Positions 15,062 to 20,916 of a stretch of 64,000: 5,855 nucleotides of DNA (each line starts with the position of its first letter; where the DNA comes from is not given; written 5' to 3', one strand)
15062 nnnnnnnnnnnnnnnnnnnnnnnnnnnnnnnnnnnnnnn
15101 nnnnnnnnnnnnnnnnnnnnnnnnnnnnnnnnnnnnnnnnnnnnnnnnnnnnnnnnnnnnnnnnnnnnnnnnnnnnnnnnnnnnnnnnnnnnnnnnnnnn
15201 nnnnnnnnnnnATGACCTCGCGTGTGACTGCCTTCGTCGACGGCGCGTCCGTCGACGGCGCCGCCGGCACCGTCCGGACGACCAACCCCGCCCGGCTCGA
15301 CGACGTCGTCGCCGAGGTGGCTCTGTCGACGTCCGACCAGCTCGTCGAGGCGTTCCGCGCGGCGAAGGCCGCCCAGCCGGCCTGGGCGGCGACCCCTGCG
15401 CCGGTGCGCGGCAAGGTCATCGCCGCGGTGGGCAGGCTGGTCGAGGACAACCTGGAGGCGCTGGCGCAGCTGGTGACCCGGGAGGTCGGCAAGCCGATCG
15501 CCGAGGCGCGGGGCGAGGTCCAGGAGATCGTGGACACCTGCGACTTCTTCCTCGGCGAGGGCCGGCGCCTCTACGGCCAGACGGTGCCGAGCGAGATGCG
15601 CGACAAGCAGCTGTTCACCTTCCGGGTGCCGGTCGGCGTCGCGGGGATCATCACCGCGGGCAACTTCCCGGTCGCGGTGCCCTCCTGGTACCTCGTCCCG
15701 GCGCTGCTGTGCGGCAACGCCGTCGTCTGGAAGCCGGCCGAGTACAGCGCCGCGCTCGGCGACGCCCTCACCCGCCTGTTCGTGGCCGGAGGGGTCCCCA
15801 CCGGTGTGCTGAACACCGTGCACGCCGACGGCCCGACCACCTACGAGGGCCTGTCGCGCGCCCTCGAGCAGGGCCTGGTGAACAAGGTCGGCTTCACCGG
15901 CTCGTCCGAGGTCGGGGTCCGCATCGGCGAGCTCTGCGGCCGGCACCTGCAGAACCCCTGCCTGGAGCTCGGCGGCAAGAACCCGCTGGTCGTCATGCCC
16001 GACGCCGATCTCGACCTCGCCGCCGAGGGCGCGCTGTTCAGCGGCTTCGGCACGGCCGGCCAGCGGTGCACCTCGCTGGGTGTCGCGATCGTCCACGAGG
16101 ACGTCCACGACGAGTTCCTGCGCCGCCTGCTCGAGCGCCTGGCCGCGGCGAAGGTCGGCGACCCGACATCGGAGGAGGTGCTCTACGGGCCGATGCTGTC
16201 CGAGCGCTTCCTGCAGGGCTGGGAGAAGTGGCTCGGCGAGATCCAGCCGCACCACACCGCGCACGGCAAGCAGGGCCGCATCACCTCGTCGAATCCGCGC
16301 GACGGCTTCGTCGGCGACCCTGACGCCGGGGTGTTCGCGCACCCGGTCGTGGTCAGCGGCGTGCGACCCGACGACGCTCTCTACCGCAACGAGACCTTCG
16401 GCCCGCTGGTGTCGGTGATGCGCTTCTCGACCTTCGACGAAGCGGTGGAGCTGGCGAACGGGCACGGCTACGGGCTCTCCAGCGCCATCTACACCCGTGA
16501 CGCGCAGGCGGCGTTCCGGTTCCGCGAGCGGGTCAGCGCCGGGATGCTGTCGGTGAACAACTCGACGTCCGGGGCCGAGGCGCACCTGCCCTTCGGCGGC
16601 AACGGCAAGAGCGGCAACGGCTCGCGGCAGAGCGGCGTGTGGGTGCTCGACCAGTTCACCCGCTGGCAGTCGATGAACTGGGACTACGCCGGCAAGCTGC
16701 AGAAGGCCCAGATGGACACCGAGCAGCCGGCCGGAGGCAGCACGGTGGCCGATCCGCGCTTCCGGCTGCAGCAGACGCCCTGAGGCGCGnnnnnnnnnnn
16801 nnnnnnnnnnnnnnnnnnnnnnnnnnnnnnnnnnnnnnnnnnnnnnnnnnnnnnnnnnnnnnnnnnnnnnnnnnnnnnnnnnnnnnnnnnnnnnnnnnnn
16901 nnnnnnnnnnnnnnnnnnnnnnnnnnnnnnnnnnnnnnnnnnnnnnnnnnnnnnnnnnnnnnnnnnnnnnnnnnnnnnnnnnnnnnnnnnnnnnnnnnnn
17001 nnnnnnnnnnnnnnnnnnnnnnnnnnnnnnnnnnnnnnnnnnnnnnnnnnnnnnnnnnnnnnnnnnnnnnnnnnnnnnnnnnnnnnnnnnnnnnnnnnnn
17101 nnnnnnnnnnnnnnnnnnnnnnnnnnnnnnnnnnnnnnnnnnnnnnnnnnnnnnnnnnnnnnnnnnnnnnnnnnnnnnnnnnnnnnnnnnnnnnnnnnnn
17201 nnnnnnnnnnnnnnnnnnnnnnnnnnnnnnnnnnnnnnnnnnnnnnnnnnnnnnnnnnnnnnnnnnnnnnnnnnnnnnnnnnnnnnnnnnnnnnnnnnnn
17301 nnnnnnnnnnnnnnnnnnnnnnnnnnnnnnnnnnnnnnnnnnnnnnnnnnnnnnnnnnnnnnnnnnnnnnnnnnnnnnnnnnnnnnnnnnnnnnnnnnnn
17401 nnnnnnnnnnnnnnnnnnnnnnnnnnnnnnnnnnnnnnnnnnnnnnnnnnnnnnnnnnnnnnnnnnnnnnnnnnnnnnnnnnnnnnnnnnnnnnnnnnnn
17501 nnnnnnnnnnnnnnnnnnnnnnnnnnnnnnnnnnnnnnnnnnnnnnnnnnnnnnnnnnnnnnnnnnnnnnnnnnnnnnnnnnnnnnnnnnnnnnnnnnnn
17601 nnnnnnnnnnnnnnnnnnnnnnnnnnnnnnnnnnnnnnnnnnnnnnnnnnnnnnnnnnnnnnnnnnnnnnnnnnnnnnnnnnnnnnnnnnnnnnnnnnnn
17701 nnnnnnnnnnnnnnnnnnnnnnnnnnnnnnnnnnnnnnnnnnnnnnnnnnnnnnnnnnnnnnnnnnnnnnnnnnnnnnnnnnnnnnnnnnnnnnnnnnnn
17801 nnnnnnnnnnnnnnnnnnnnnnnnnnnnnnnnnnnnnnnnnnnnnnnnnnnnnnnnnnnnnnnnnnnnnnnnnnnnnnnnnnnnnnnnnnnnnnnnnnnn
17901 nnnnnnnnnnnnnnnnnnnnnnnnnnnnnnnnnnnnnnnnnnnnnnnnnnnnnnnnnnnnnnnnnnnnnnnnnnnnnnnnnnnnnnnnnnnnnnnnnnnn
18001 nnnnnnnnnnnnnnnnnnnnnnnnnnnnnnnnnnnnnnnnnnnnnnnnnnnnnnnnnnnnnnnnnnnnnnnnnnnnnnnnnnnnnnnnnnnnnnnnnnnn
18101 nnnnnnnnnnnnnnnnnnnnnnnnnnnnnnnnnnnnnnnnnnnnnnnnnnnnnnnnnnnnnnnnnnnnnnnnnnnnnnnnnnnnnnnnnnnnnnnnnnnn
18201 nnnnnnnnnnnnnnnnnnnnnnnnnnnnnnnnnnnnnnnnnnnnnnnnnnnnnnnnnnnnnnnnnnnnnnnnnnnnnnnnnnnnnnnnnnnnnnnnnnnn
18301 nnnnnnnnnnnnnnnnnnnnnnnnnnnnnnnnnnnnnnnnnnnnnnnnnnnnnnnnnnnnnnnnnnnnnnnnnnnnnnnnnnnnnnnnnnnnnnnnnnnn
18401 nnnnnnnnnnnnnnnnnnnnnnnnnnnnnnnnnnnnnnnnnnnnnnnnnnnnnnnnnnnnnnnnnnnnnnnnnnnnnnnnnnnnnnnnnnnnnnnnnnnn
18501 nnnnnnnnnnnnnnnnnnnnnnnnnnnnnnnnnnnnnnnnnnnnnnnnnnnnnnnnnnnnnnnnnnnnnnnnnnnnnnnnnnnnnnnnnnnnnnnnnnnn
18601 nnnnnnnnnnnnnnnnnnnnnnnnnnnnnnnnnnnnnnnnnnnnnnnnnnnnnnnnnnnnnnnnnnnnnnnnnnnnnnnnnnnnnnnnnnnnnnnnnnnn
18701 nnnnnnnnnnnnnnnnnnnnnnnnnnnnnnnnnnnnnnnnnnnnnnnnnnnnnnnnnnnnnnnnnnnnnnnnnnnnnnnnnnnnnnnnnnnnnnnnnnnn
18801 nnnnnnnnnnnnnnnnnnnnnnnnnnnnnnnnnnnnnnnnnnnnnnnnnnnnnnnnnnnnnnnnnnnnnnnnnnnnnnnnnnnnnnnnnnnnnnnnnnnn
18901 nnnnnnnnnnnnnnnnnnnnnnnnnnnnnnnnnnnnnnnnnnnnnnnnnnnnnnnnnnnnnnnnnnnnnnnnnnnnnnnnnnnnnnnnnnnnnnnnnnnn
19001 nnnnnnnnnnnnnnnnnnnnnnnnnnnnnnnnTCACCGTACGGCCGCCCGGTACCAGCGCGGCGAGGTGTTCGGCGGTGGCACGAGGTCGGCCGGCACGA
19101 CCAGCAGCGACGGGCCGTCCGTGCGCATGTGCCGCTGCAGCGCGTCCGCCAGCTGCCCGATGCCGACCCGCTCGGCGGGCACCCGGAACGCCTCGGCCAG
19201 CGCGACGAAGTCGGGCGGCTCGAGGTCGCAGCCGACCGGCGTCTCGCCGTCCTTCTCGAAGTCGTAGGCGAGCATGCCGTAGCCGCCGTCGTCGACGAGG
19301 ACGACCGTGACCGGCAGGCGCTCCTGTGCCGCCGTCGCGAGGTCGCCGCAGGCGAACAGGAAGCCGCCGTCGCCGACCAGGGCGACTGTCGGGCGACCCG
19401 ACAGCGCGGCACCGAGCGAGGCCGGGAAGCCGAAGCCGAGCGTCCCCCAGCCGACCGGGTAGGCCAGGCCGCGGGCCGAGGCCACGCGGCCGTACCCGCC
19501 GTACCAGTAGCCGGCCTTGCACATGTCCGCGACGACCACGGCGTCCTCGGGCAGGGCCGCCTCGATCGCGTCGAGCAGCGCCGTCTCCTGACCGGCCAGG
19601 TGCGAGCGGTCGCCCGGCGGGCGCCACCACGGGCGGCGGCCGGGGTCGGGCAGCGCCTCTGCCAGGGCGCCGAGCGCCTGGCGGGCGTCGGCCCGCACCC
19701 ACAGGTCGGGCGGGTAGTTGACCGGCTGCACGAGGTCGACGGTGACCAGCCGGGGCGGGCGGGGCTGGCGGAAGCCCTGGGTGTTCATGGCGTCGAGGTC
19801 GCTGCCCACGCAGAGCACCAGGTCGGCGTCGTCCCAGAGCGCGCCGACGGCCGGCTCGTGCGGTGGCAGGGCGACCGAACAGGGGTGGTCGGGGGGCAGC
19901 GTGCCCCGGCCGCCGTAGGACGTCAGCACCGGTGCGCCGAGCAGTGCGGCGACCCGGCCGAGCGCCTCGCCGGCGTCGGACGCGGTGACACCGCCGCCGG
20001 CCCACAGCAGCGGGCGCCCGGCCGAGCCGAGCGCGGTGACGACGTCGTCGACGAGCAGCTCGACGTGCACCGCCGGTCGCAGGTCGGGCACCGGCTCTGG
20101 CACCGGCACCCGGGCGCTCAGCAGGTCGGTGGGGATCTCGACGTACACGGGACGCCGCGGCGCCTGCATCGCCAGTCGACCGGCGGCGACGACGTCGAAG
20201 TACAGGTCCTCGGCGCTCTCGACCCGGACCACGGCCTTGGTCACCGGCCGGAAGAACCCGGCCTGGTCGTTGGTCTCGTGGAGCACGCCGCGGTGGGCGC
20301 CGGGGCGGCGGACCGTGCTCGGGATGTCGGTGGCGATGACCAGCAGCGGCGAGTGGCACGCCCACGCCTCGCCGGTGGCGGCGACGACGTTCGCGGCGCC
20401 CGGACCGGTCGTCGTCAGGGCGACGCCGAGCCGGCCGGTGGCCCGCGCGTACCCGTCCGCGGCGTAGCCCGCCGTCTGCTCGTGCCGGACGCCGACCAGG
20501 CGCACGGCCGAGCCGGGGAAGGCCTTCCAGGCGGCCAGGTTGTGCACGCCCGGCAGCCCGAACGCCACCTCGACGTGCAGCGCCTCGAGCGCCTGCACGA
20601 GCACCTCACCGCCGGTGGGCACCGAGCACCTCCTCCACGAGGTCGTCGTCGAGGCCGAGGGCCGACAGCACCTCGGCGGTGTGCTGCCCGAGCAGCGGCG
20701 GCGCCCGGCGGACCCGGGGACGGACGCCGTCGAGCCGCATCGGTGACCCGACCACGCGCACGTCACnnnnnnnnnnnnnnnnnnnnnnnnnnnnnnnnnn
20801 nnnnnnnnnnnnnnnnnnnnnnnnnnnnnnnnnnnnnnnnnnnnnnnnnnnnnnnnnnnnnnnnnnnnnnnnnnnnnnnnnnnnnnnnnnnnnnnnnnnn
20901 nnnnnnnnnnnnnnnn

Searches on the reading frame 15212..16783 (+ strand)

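Call 82: search_protein_families(library=ncbifam, proteins=[window:15212-16783:+], max_evalue=1e-10)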
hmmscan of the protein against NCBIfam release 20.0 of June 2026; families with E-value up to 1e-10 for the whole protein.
window:15212-16783:+ (523 aa): 38 families (the best 25 are shown)
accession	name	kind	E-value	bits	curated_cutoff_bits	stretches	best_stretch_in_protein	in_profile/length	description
NF052305.1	DioxValDhHalo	equivalog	7.5e-105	351.6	750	1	1-487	1-478/483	2,5-dioxovalerate dehydrogenase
NF042993.1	AlphKGSA_gudD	equivalog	9.2e-105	351.1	770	1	6-484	5-474/481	alpha-ketoglutaric semialdehyde dehydrogenase GucD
NF050084.1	pip_6_carb_DH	equivalog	4.4e-101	339.2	730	1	31-500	8-470/475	L-piperidine-6-carboxylate dehydrogenase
TIGR01804.1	BADH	equivalog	3.8e-88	296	668.6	1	8-484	1-465/467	betaine-aldehyde dehydrogenase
NF009725.0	PRK13252.1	equivalog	1.4e-85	287.6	593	1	5-489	7-478/488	betaine-aldehyde dehydrogenase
TIGR02299.1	HpaE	equivalog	1.9e-85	287.3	638.35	1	7-485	3-471/488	5-carboxymethyl-2-hydroxymuconate semialdehyde dehydrogenase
NF010000.0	PRK13473.1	subfamily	3.5e-85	286.4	615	1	6-484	4-466/475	aminobutyraldehyde dehydrogenase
TIGR01780.1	SSADH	subfamily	6.2e-83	279.1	646.35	1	24-474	2-437/448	succinate-semialdehyde dehydrogenase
NF006916.0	PRK09407.1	equivalog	1.7e-82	277.7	521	1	18-497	33-499/526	succinic semialdehyde dehydrogenase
NF002852.0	PRK03137.1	subfamily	3.7e-80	270.1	648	1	9-486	41-508/514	L-glutamate gamma-semialdehyde dehydrogenase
NF008415.0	PRK11241.1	equivalog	1.5e-76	258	828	1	4-474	10-465/482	NADP-dependent succinate-semialdehyde dehydrogenase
TIGR01237.1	D1pyr5carbox2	equivalog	3.3e-76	257.1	659.65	1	7-484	35-503/511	L-glutamate gamma-semialdehyde dehydrogenase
NF040648.1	lactal_redase_Meth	equivalog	7.5e-74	249.4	650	1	8-471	2-444/463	lactaldehyde dehydrogenase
TIGR01722.1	MMSDH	subfamily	3.9e-73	246.8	448.5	1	5-467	1-451/477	CoA-acylating methylmalonate-semialdehyde dehydrogenase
NF006992.0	PRK09457.1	subfamily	2.8e-72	243.9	514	1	6-474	2-454/487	succinylglutamate-semialdehyde dehydrogenase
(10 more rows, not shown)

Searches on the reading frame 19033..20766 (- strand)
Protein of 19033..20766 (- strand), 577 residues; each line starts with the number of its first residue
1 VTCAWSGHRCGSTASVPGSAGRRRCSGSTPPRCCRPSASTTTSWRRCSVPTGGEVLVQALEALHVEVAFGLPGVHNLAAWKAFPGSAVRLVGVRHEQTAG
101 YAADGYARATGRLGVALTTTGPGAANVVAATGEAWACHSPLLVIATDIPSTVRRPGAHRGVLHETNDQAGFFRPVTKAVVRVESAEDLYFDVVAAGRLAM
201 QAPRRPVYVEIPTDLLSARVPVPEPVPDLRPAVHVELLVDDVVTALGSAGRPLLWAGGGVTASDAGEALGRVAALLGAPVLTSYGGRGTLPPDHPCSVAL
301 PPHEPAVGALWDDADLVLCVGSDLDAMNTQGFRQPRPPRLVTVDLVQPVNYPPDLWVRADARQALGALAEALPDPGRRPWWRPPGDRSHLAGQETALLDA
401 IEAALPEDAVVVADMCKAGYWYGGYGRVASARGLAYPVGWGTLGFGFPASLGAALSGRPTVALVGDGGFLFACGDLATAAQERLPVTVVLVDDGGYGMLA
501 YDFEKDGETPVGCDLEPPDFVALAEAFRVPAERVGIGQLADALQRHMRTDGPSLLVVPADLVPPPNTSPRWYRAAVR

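Call 82: search_protein_families(library=ncbifam, proteins=[window:19033-20766:-], max_evalue=1e-10)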
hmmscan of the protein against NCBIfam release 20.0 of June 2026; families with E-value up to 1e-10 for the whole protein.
window:19033-20766:- (577 aa): 50 families (the best 25 are shown)
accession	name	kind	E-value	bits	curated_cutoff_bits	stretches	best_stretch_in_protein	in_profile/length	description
NF005712.0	PRK07524.1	subfamily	1.5e-100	337.2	500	1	51-557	4-527/536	5-guanidino-2-oxopentanoate decarboxylase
NF006122.0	PRK08266.1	subfamily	4.4e-95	319.2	571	1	50-559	4-524/543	hypothetical protein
NF005470.0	PRK07064.1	equivalog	8.6e-94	315.5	495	1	50-557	5-527/552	thiamine pyrophosphate-binding protein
NF006187.0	PRK08322.1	equivalog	3.2e-66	223.9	509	1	53-560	5-529/548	acetolactate synthase large subunit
TIGR00118.1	acolac_lg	equivalog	1.1e-64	218.9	538.35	1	51-557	2-532/557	biosynthetic-type acetolactate synthase large subunit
NF004919.0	PRK06276.1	equivalog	2.7e-62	210.9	866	2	51-324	2-280/582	acetolactate synthase large subunit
NF006052.0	PRK08199.1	subfamily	9.8e-60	202.4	539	1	50-559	8-537/559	thiamine pyrophosphate protein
NF005860.0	PRK07789.1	equivalog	1.3e-57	195.5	881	2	48-329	32-316/615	acetolactate synthase large subunit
NF006524.0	PRK08978.1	equivalog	1.3e-57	195.3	738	2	51-329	2-278/548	acetolactate synthase 2 catalytic subunit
NF004710.0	PRK06048.1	equivalog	3.7e-57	194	976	1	51-554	9-532/561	acetolactate synthase large subunit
NF006378.0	PRK08617.1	equivalog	5.2e-53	180.2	510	2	51-372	9-333/556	acetolactate synthase AlsS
NF005039.0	PRK06456.1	equivalog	1.4e-52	179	868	2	50-298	2-256/572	acetolactate synthase large subunit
NF006016.1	PRK08155.1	equivalog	9.1e-52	176.2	870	1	51-559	4-532/554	acetolactate synthase large subunit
NF005713.0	PRK07525.1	subfamily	1e-50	172.8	620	2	51-329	7-282/592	sulfoacetaldehyde acetyltransferase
NF005824.0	PRK07710.1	equivalog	1.2e-49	169.1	976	2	48-326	15-295/573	acetolactate synthase large subunit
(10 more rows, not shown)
